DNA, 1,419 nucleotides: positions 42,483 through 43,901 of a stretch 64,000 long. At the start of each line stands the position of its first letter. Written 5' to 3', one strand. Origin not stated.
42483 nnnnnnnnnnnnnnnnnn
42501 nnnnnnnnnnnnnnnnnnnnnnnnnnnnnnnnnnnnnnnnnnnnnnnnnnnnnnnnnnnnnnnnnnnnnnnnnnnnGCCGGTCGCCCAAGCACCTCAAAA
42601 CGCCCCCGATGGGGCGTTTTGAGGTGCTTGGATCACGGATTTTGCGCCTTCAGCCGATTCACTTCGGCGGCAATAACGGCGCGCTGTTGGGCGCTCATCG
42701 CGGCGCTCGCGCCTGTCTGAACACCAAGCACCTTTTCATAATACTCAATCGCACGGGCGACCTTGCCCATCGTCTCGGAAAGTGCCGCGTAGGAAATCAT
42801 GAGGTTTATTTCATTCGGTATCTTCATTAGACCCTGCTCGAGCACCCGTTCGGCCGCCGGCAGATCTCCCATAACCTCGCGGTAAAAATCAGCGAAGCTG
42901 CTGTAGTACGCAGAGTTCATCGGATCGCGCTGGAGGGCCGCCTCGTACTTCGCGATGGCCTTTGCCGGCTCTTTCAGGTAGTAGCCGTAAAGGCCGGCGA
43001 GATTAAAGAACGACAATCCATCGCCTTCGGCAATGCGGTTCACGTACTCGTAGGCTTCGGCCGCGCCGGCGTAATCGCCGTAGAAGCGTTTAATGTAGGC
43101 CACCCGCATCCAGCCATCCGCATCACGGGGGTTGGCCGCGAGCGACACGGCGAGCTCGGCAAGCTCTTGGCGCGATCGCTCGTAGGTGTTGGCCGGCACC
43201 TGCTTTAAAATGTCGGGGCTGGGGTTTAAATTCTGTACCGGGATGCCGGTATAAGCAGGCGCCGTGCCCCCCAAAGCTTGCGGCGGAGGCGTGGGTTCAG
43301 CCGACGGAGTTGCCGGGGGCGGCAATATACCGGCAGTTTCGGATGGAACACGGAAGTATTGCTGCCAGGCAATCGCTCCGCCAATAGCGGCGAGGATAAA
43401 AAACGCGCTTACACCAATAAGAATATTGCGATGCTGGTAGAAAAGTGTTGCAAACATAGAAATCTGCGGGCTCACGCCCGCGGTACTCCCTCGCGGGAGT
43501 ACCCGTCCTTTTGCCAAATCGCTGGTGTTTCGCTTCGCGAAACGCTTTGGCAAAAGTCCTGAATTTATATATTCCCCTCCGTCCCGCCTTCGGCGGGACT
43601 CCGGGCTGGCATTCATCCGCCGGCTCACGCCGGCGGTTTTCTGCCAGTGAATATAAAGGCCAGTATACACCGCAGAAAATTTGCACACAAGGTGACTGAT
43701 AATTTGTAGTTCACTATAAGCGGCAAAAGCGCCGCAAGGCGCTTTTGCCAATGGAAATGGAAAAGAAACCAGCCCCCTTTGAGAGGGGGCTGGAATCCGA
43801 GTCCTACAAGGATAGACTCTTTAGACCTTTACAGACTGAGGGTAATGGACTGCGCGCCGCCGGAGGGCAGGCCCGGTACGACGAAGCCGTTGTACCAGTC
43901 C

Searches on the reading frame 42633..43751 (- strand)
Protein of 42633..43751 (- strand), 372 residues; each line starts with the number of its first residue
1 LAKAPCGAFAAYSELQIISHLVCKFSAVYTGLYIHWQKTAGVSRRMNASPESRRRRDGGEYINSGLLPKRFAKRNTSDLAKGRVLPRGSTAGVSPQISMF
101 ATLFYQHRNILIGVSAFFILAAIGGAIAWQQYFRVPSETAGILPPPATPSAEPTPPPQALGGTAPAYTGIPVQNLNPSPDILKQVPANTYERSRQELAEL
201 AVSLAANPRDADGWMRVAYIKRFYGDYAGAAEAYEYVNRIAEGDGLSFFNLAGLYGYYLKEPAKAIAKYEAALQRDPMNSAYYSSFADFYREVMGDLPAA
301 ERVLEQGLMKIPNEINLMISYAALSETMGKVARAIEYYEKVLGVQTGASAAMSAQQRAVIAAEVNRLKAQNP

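Call 5: search_protein_families(library=pfam, proteins=[window:42633-43751:-], max_evalue=0.01)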
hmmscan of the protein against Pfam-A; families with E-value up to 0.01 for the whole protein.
window:42633-43751:- (372 aa): 9 families
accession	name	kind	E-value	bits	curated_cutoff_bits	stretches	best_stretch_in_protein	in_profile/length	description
PF23914.1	TPR_CcmH_CycH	-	8e-09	36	42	1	253-343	57-149/158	Cytochrome c-type biogenesis protein H TPR domain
PF07719.23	TPR_2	-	1.6e-06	28.2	27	0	257-277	12-32/34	Tetratricopeptide repeat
PF23240.1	HAT_PRP39_N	-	1.7e-05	25.4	27.7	1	264-327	32-94/168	PRP39 N-terminal HAT repeat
PF14559.12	TPR_19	-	2e-05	25.3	25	1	260-314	5-58/68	Tetratricopeptide repeat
PF13428.12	TPR_14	-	0.00021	22.1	23.5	0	292-323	12-43/44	Tetratricopeptide repeat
PF13176.12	TPR_7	-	0.00055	20.3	27.9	0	326-343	10-27/36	Tetratricopeptide repeat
PF00515.34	TPR_1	-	0.0011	19.1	27.8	0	257-279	12-34/34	Tetratricopeptide repeat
PF13181.12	TPR_8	-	0.0017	18.8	25.7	0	323-343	9-29/34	Tetratricopeptide repeat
PF13431.12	TPR_17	-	0.0027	18.3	24.4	0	269-301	2-33/34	Tetratricopeptide repeat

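Call 6: search_protein_families(library=ncbifam, proteins=[window:42633-43751:-], max_evalue=0.01)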
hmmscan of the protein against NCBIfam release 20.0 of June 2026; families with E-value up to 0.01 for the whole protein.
window:42633-43751:- (372 aa): 5 families
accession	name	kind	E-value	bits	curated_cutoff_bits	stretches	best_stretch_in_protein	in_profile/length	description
TIGR02917.1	PEP_TPR_lipo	equivalog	8.4e-10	37.2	312.2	1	203-361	457-613/899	XrtA/PEP-CTERM system TPR-repeat protein PrsT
NF040959.1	MamA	equivalog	0.0032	17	200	0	227-345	53-169/204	magnetosome protein MamA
TIGR03939.1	PGA_TPR_OMP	equivalog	0.0037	15.5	366.65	0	293-356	407-469/800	poly-beta-1,6 N-acetyl-D-glucosamine export porin PgaA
TIGR02521.1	type_IV_pilW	equivalog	0.0073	15.9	154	0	198-345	52-199/234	type IV pilus biogenesis/stability protein PilW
NF047371.1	FlcA_CTERM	equivalog_domain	0.0085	14.6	300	1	264-312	173-221/646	periplasmic flagellar collar protein FlcA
